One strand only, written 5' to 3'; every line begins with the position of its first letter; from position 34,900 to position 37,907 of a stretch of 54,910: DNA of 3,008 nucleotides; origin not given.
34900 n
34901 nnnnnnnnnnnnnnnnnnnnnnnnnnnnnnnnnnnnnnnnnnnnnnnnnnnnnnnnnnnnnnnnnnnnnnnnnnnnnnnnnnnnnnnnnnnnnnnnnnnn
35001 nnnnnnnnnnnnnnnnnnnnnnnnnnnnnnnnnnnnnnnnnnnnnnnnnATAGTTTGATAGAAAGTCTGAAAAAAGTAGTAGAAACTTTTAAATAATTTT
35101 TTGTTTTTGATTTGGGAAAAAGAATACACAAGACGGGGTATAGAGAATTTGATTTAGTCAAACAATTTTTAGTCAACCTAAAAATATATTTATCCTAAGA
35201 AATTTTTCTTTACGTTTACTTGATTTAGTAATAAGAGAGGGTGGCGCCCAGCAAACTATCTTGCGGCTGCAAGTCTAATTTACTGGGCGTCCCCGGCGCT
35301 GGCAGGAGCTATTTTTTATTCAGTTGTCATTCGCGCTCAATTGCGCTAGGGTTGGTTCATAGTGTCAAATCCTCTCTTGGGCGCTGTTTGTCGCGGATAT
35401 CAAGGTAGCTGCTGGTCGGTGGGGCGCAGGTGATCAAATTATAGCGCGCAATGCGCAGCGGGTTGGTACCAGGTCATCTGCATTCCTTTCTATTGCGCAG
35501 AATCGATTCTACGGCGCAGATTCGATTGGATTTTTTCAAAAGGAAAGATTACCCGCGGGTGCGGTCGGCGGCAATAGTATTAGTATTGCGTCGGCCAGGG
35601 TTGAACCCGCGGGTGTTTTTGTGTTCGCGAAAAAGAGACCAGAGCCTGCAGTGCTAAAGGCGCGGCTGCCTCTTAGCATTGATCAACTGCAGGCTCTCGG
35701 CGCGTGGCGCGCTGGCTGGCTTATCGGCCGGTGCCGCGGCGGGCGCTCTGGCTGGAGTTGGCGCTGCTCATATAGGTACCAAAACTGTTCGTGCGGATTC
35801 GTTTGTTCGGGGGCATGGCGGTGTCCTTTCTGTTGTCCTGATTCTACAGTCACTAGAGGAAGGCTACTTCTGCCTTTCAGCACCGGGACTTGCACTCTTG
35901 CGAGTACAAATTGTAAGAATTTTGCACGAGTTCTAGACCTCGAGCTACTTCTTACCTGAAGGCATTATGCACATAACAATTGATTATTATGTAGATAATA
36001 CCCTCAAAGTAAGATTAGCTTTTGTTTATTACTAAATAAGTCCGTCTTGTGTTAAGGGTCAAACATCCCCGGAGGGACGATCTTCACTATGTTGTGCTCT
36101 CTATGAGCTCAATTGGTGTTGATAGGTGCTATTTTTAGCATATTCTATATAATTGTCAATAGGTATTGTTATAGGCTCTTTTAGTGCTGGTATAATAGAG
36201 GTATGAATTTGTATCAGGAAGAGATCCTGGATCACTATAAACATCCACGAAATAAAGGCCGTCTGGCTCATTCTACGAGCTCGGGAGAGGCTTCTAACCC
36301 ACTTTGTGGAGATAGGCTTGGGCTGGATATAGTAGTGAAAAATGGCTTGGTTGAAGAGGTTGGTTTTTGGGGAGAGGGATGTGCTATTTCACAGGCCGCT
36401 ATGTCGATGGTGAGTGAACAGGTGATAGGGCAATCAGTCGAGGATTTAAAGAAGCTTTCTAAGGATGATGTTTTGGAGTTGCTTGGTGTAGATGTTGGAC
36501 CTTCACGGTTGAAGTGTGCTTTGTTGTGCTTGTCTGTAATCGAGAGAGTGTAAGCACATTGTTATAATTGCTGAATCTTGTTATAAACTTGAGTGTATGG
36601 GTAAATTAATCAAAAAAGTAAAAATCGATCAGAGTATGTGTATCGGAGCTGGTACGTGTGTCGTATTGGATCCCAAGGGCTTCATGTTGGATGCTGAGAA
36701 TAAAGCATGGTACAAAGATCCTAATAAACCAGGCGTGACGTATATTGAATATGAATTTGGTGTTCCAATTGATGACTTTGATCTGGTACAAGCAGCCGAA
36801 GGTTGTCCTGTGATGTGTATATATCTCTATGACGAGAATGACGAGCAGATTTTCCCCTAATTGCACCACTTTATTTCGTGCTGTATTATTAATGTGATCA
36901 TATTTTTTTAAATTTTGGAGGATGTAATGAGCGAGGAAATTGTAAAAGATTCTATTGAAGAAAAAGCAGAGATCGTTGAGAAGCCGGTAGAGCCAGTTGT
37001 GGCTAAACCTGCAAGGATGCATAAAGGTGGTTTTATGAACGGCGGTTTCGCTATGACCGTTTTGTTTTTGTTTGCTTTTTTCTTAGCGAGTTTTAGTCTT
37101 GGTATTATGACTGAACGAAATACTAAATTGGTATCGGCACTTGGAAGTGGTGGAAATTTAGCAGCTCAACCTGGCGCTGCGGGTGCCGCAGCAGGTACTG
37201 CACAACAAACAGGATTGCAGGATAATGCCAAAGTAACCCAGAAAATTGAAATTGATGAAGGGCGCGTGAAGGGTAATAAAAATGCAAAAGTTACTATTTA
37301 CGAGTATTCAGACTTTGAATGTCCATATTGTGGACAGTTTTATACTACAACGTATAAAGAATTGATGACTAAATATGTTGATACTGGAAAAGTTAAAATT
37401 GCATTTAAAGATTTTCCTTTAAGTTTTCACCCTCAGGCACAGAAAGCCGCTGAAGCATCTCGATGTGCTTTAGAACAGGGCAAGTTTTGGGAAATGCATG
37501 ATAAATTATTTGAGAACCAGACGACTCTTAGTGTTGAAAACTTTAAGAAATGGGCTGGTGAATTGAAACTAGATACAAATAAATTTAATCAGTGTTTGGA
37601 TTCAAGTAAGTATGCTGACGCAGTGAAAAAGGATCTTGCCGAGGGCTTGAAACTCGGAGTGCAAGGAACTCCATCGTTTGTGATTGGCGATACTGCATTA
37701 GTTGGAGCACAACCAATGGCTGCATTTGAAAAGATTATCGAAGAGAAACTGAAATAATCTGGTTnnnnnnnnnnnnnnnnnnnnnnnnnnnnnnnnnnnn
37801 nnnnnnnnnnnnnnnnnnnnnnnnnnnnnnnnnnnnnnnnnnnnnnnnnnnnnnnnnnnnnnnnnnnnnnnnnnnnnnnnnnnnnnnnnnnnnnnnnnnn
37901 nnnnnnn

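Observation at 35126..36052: Large GC-rich, helix-dense non-coding element inserted between sufS and sufU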

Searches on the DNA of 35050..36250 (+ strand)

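Call 5: search_rna_families(source=window, start=35050, end=36250, threshold=evalue, max_evalue=10, show_alignments=4)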
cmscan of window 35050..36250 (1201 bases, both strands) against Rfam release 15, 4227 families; matches with E-value up to 10: 6.
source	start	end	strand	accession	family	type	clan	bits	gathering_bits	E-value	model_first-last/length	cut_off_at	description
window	35139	35185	+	RF02418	Spd-sr07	Gene; sRNA;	-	18.6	55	6.4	1-63/63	no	Streptococcus sRNA Spd-sr07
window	35066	35086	-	RF01355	CRISPR-DR26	Gene; CRISPR;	-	18.1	39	4.7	1-25/25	no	CRISPR RNA direct repeat element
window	35944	36019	-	RF00895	mir-786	Gene; miRNA;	-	18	93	1.2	1-90/90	no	mir-786 microRNA precursor family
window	35942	36022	-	RF04157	MIR9486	Gene; miRNA;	-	16.9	100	3.1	1-119/119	no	MIR9486 microRNA precursor family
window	36006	36055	+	RF03474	mir-4766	Gene; miRNA;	-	16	72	8.1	1-56/56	no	mir-4766 microRNA precursor family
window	35946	36018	+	RF04235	mir-242_2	Gene; miRNA;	-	15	56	4.2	1-81/81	no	mir-242_2 microRNA precursor family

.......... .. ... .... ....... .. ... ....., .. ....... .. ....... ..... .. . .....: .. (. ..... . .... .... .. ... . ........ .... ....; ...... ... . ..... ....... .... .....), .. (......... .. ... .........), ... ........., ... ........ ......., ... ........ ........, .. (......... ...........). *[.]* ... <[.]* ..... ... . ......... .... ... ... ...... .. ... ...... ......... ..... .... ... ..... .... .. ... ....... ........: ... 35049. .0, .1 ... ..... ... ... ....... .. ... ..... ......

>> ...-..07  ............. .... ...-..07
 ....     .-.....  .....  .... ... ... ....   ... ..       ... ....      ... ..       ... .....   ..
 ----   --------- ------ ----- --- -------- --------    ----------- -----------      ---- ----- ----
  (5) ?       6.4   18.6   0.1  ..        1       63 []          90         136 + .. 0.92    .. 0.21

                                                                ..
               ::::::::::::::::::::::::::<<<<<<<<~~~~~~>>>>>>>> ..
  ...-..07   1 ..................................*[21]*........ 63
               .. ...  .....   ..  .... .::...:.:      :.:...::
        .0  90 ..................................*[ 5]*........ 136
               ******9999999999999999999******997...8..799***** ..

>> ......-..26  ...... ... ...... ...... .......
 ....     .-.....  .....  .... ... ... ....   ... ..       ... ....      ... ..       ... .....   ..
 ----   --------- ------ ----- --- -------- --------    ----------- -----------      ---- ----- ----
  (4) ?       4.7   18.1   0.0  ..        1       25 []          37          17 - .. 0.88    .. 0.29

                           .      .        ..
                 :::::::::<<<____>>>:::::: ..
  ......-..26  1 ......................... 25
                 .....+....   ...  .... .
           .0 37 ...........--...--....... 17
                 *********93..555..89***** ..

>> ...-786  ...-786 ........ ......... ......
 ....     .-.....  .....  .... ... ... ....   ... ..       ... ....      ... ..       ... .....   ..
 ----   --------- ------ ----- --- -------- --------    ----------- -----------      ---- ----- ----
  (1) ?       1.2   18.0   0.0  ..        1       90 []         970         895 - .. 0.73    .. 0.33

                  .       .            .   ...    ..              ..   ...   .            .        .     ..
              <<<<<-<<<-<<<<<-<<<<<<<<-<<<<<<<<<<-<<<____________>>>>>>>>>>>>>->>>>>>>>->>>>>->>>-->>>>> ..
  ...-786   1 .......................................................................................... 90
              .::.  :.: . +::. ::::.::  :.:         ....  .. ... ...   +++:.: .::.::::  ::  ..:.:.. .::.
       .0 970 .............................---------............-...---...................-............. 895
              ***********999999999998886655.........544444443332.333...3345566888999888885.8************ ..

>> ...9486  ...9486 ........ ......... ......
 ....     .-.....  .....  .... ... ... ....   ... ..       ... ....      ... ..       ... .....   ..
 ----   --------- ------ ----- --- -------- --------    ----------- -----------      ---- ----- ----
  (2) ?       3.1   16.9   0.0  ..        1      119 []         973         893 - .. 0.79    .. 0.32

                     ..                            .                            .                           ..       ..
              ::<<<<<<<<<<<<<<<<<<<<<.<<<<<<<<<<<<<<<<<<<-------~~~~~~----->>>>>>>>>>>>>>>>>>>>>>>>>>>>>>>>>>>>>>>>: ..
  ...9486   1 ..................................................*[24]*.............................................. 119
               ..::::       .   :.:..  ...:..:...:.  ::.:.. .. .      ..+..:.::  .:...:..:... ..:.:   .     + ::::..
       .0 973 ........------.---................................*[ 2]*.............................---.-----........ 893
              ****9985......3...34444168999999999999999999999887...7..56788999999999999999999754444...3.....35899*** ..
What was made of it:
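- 35942..36021 (+): AT-rich 3' hairpin just inside the right arm. This region drew the chance matches to microRNA models (call 5).
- On Any Rfam 15 family (including GOLLD, ROOL, OLE, HEARO, raiA, RNase P, tmRNA, 6S, ribozymes): Region 35050-36250 at E<=10: six chance-level hits (E 1.2-8.1, 15-19 bits) to microRNA, CRISPR-repeat and small-RNA models (call 5).
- On Group I / group II introns (including ORF-less forms): No hit to any intron model even at E<=10 (call 5).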

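Call 25: search_dna_similar(query=window:35097-36202:+, collection=plasmids, mode=distant, max_evalue=0.01)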
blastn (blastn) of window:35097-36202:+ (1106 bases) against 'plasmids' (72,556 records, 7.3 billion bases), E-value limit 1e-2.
No match.

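Call 26: search_dna_similar(query=window:35097-36202:+, collection=phages, mode=distant, max_evalue=0.01)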
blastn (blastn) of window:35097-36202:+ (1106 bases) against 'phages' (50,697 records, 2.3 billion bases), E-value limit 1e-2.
No match.
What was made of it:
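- Tried and rejected: blastn 'distant' mode against plasmids and phages (calls 25, 26).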

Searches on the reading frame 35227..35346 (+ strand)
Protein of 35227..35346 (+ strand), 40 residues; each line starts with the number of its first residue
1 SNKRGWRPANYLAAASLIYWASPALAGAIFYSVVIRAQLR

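Call 72: search_protein_families(library=pfam, proteins=[window:35227-35346:+], max_evalue=1)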
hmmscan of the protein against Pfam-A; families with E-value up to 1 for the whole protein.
seq(40 aa): 0 families

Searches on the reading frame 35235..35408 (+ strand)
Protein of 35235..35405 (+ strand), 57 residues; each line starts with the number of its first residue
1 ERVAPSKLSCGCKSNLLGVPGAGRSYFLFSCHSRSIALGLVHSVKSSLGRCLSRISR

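Call 12: search_protein_families(library=pfam, proteins=[window:35241-35408:+], max_evalue=0.1)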
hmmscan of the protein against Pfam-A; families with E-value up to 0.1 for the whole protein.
window:35241-35408:+ (55 aa): 0 families

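Call 65: find_related_loci(query=window:35235-35405:+, collection=viral_contigs, flank=3000)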
Query window:35235-35405:+ (57 aa) in viral_contigs; peptide patterns used: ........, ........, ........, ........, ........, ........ (x = any residue, [..] = any of these).
145 stretches matched a pattern, but none encodes a relative of the query by tblastn (E <= 1e-3).

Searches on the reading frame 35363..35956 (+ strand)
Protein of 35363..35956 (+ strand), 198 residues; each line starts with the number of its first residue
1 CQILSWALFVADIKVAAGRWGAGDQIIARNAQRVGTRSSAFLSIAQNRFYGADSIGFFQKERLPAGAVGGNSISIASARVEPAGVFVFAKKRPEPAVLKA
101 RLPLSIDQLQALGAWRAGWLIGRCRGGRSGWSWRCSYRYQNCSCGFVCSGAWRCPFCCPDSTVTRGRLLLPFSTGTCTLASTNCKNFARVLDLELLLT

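Call 39: search_protein_representatives(protein=window:35363-35956:+)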
Query: 198 residues. Proteins with E-value up to 0.001 (for the whole library): 2; up to 1e-10: 1; up to 1e-30: 0. The best 2 are listed.
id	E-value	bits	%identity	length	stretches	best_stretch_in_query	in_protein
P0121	5.6e-12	62.1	39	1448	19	151-181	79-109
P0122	7.1e-05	38.9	26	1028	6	26-66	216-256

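Call 46: find_related_loci(query=window:35363-35956:+, collection=viral_contigs, flank=3000)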
Query window:35363-35956:+ (198 aa) in viral_contigs; peptide patterns used: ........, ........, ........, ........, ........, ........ (x = any residue, [..] = any of these).
6 stretches matched a pattern, but none encodes a relative of the query by tblastn (E <= 1e-3).

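Call 47: find_related_loci(query=window:35363-35956:+, collection=metagenome_contigs, flank=4000)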
Query window:35363-35956:+ (198 aa) in metagenome_contigs; peptide patterns used: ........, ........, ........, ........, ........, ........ (x = any residue, [..] = any of these).
345 stretches matched a pattern, but none encodes a relative of the query by tblastn (E <= 1e-3).

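Call 72: search_protein_families(library=pfam, proteins=[window:35363-35956:+], max_evalue=1)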
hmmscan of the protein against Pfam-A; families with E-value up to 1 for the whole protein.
seq(198 aa): 0 families

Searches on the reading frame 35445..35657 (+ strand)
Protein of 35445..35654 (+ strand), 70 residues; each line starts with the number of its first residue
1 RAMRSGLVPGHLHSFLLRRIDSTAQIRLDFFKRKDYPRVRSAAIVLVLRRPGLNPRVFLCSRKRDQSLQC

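Call 12: search_protein_families(library=pfam, proteins=[window:35451-35657:+], max_evalue=0.1)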
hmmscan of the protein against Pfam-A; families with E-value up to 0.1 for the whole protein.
window:35451-35657:+ (68 aa): 0 families

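Call 66: find_related_loci(query=window:35445-35654:+, collection=viral_contigs, flank=3000)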
Query window:35445-35654:+ (70 aa) in viral_contigs; peptide patterns used: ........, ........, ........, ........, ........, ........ (x = any residue, [..] = any of these).
54 stretches matched a pattern, but none encodes a relative of the query by tblastn (E <= 1e-3).
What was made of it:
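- Tried and rejected: Six-pattern back-translated probes of three core segments against viral contigs, and of one segment against metagenome contigs (calls 46, 47, 65, 66).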

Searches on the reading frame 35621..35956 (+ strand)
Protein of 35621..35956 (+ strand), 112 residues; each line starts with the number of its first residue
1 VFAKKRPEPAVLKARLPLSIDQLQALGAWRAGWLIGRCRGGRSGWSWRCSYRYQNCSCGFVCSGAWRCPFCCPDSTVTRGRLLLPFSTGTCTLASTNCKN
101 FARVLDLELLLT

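Call 12: search_protein_families(library=pfam, proteins=[window:35679-35936:+], max_evalue=0.1)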
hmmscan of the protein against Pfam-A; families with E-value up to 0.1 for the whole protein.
window:35679-35936:+ (85 aa): 0 families

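Call 34: find_homologous_proteins(query=window:35658-35933:+, max_evalue=0.001)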
Query window:35658-35933:+: 67 candidates shared short words with the query, none scored E <= 0.001.

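Call 67: find_encoding_contigs(protein=window:35621-35956:+, flank=3000, max_places=5)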
Protein seq(112 aa) (112 aa): no gene with exactly this product is on record in the collection.
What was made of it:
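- Tried and rejected: An exact look-up of the 112-aa ORF found nothing on record (call 67).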

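Call 72: search_protein_families(library=pfam, proteins=[window:35658-35933:+], max_evalue=1)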
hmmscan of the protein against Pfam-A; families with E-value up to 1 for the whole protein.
seq(92 aa): 0 families
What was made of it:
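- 35679..35936 (+): The only ORF with any coding-like signal: 85 codons with a TTG start. The product is Gly/Ala-rich (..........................). It is probably not a gene. No homolog (call 34) and no Pfam hit (calls 12, 72).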

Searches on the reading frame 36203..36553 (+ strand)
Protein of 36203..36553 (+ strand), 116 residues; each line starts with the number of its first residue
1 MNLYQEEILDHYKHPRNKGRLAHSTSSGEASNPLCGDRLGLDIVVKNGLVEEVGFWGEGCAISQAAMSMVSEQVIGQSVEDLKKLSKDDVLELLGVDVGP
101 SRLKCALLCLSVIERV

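Call 10: find_encoding_contigs(protein=window:36203-36553:+, flank=4000, max_places=10)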
Protein window:36203-36553:+ (116 aa): 1 contig read that carries it; 1 place shown.
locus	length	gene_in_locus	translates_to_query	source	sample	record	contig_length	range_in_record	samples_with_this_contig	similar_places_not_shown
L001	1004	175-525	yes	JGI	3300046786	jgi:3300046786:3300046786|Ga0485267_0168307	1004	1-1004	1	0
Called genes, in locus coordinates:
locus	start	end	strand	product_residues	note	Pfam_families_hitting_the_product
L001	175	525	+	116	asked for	PF01592:NifU_N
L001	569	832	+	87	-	PF13459:Fer4_15, PF13370:Fer4_13 (weak)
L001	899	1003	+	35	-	?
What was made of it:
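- On MITE / non-autonomous DNA transposon: The rest of this genome is not available; only a 1-kb contig of the same organism was found (call 10).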

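Call 12: search_protein_families(library=pfam, proteins=[window:36203-36553:+], max_evalue=0.1)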
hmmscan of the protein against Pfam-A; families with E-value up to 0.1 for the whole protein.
window:36203-36553:+ (116 aa): 1 family
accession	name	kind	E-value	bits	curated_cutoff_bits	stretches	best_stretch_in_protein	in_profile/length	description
PF01592.21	NifU_N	-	3.4e-27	95.5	22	1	4-114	2-114/127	NifU-like N terminal domain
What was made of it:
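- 36203..36553 (+): sufU (NifU_N scaffold protein), the downstream neighbour. NifU_N, E 3.4e-27 (call 12).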

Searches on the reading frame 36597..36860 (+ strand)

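Call 12: search_protein_families(library=pfam, proteins=[window:36597-36860:+], max_evalue=0.1)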
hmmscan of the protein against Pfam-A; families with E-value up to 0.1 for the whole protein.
window:36597-36860:+ (87 aa): 5 families
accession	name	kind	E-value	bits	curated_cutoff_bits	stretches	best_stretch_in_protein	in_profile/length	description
PF13459.11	Fer4_15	-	2.5e-09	38.1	22.4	1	8-76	1-65/66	4Fe-4S single cluster domain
PF13370.11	Fer4_13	-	5.4e-07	30.7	24.5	1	10-75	1-56/58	4Fe-4S single cluster domain of Ferredoxin I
PF12797.12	Fer4_2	-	0.013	15.9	24.5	1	7-24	2-19/22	4Fe-4S binding domain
PF12837.12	Fer4_6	-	0.043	14.2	25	1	7-23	1-17/24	4Fe-4S binding domain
PF06902.16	Fer4_19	-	0.1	13.1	24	0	7-43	7-41/64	Divergent 4Fe-4S mono-cluster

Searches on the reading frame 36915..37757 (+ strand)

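Call 12: search_protein_families(library=pfam, proteins=[window:36915-37757:+], max_evalue=0.1)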
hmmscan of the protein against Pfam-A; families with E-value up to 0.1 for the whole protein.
window:36915-37757:+ (280 aa): 5 families
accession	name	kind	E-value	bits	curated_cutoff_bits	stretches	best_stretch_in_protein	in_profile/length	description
PF13462.12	Thioredoxin_4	-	1.2e-36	126.8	23.2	1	115-277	4-165/165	Thioredoxin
PF01323.26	DSBA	-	7.6e-21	75.2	25.6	1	127-275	1-190/191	DSBA-like thioredoxin domain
PF13098.12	Thioredoxin_2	-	1.1e-06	29.3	27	1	122-274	3-103/104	Thioredoxin-like domain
PF13743.12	Thioredoxin_5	-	0.00012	22.3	27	1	193-260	98-166/186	Thioredoxin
PF13192.12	Thioredoxin_3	-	0.064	13.7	24.8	0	239-269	37-68/76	Thioredoxin domain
